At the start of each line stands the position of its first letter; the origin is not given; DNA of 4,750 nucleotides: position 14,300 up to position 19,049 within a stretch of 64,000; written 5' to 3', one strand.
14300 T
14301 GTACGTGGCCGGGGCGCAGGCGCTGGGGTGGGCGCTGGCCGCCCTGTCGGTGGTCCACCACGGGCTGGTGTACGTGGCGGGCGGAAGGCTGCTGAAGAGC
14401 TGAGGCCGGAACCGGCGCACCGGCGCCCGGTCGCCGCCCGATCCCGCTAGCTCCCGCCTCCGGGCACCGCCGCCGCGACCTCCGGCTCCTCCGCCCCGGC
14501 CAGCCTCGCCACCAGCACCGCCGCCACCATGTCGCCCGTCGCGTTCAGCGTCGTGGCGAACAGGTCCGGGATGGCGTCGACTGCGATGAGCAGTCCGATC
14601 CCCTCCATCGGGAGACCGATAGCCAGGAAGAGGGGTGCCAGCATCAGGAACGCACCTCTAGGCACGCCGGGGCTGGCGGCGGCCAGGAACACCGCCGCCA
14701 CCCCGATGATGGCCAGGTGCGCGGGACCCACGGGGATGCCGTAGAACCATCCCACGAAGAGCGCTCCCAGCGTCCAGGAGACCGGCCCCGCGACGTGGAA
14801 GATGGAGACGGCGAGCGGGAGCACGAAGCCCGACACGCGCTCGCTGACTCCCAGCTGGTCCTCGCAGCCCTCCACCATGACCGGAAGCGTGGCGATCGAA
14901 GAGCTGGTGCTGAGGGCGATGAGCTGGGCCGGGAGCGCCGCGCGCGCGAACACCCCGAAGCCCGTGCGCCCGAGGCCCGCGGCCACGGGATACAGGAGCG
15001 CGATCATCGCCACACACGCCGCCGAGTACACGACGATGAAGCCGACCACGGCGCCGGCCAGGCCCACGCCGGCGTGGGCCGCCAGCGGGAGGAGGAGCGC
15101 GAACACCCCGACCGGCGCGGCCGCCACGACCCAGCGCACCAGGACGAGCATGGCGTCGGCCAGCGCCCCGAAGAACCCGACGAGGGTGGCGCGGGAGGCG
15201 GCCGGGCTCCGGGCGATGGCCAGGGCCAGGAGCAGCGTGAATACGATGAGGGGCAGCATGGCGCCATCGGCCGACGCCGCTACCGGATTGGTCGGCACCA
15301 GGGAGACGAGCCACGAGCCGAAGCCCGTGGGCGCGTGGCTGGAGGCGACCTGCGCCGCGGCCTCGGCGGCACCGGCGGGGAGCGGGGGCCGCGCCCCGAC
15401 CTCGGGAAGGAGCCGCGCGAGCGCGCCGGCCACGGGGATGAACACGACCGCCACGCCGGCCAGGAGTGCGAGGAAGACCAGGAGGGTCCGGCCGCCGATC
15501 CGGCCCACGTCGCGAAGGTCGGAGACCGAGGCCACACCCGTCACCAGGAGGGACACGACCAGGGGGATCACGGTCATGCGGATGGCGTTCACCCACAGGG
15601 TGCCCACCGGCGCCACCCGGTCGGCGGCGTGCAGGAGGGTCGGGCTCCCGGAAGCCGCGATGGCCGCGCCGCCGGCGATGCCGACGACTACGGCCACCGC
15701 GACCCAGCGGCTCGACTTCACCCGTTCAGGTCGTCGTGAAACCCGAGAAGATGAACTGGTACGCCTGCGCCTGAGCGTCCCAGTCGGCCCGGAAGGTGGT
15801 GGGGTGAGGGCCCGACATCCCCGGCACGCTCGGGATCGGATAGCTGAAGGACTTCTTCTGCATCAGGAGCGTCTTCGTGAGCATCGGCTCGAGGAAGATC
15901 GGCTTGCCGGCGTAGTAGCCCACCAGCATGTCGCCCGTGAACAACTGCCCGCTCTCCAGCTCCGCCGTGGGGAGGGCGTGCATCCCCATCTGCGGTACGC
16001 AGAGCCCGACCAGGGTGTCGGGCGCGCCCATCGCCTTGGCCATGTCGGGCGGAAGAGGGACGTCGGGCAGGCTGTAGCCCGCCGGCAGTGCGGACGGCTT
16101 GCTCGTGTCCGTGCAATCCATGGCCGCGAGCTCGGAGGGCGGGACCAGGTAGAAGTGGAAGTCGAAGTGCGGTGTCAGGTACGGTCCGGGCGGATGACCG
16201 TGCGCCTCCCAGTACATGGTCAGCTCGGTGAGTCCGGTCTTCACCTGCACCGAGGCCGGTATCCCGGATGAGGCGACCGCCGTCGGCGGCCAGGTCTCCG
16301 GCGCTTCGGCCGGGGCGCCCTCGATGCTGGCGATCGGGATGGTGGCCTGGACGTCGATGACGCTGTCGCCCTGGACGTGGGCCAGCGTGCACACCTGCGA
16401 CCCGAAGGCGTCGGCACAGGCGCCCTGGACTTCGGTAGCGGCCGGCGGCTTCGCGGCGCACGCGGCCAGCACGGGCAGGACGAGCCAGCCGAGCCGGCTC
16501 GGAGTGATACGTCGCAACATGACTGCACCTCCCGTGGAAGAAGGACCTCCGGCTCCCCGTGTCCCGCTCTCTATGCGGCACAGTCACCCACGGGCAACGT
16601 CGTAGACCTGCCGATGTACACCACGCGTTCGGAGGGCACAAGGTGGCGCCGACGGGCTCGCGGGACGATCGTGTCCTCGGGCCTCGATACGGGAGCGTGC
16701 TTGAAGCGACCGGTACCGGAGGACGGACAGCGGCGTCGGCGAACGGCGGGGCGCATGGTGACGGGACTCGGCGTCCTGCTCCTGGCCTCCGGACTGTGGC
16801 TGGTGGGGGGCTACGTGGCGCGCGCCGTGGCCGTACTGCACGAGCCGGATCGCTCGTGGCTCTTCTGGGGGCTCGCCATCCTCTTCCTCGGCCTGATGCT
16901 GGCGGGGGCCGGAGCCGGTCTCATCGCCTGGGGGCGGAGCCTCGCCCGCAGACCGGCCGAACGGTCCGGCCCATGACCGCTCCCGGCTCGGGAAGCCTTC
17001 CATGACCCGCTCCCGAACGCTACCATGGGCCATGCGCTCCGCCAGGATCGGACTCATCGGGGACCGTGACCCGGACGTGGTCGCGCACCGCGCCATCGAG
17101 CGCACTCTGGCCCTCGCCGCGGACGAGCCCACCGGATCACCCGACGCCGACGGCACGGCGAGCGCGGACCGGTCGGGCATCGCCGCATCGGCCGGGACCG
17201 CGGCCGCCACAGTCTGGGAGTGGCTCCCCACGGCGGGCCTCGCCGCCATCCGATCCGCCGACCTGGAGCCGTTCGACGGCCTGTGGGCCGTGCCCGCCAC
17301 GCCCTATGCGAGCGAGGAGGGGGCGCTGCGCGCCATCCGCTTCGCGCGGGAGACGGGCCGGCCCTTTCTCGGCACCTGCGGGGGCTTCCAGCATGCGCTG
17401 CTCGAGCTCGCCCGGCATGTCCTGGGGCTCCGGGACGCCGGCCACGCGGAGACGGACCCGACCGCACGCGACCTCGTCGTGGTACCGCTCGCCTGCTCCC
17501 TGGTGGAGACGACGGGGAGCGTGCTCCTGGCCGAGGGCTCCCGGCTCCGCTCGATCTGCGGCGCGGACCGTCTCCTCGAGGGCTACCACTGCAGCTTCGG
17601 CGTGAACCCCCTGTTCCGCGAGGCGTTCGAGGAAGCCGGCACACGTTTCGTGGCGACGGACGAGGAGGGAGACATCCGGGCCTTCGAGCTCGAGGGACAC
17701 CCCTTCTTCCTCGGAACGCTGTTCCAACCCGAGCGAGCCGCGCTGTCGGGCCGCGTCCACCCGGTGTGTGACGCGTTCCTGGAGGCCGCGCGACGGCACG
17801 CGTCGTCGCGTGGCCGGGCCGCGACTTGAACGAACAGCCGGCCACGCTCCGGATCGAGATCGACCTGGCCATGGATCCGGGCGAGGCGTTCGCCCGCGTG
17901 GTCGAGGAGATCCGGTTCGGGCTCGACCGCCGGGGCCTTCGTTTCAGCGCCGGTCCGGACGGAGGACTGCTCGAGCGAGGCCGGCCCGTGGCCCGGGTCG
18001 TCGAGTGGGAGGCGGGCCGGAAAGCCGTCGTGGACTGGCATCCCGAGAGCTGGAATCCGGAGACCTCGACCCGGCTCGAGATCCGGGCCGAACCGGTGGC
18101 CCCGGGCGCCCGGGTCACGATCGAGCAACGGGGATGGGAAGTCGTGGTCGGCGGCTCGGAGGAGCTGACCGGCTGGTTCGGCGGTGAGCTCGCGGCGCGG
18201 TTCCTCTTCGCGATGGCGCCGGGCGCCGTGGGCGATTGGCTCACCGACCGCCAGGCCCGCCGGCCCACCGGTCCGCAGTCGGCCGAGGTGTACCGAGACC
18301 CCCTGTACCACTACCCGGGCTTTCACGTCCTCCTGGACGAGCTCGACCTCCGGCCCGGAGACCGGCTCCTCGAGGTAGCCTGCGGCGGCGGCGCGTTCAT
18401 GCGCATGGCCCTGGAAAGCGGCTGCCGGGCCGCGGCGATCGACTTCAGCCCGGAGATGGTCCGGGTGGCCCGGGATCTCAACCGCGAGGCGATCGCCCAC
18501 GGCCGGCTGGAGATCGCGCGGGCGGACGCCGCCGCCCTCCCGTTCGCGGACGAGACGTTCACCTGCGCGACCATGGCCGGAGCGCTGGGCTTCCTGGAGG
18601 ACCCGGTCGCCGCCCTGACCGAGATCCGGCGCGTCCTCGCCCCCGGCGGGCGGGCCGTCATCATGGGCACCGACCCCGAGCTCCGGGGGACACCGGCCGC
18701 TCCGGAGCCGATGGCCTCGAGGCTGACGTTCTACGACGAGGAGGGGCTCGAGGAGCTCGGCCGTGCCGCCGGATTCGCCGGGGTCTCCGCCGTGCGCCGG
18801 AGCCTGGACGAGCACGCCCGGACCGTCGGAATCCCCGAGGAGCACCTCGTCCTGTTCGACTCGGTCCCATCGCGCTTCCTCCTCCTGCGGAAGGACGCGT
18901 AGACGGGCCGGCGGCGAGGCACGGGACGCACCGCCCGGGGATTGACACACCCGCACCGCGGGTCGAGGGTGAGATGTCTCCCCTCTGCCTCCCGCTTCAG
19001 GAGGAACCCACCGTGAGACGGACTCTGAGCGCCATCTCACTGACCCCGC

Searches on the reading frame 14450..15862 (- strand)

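Call 64: search_protein_families(library=pfam, proteins=[window:14450-15862:-], max_evalue=0.00001)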
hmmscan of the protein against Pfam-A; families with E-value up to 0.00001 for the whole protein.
window:14450-15862:- (471 aa): 1 family
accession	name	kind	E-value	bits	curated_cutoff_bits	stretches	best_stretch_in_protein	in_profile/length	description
PF00375.23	SDF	-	5.5e-78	263.1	27.9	1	54-453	5-386/387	Sodium:dicarboxylate symporter family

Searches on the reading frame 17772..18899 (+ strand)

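Call 85: search_protein_families(library=pfam, proteins=[window:17772-18899:+], max_evalue=0.00001)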
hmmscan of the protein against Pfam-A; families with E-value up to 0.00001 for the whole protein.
window:17772-18899:+ (376 aa): 6 families
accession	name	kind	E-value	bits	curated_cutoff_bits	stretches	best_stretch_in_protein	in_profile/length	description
PF08241.18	Methyltransf_11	-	5.6e-22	78.6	21.2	1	200-297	1-95/95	Methyltransferase domain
PF13649.12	Methyltransf_25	-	7.3e-19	68.7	27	1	200-293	2-97/97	Methyltransferase domain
PF13489.12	Methyltransf_23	-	6.6e-14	52.4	27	1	193-339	20-163/164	Methyltransferase domain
PF08242.18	Methyltransf_12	-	4.5e-13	50.2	30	1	200-294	1-97/98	Methyltransferase domain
PF01209.24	Ubie_methyltran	-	1.2e-12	48.2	20.1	1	194-300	46-154/233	ubiE/COQ5 methyltransferase family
PF13847.12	Methyltransf_31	-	4.1e-12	46.4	27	1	194-298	2-110/145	Methyltransferase domain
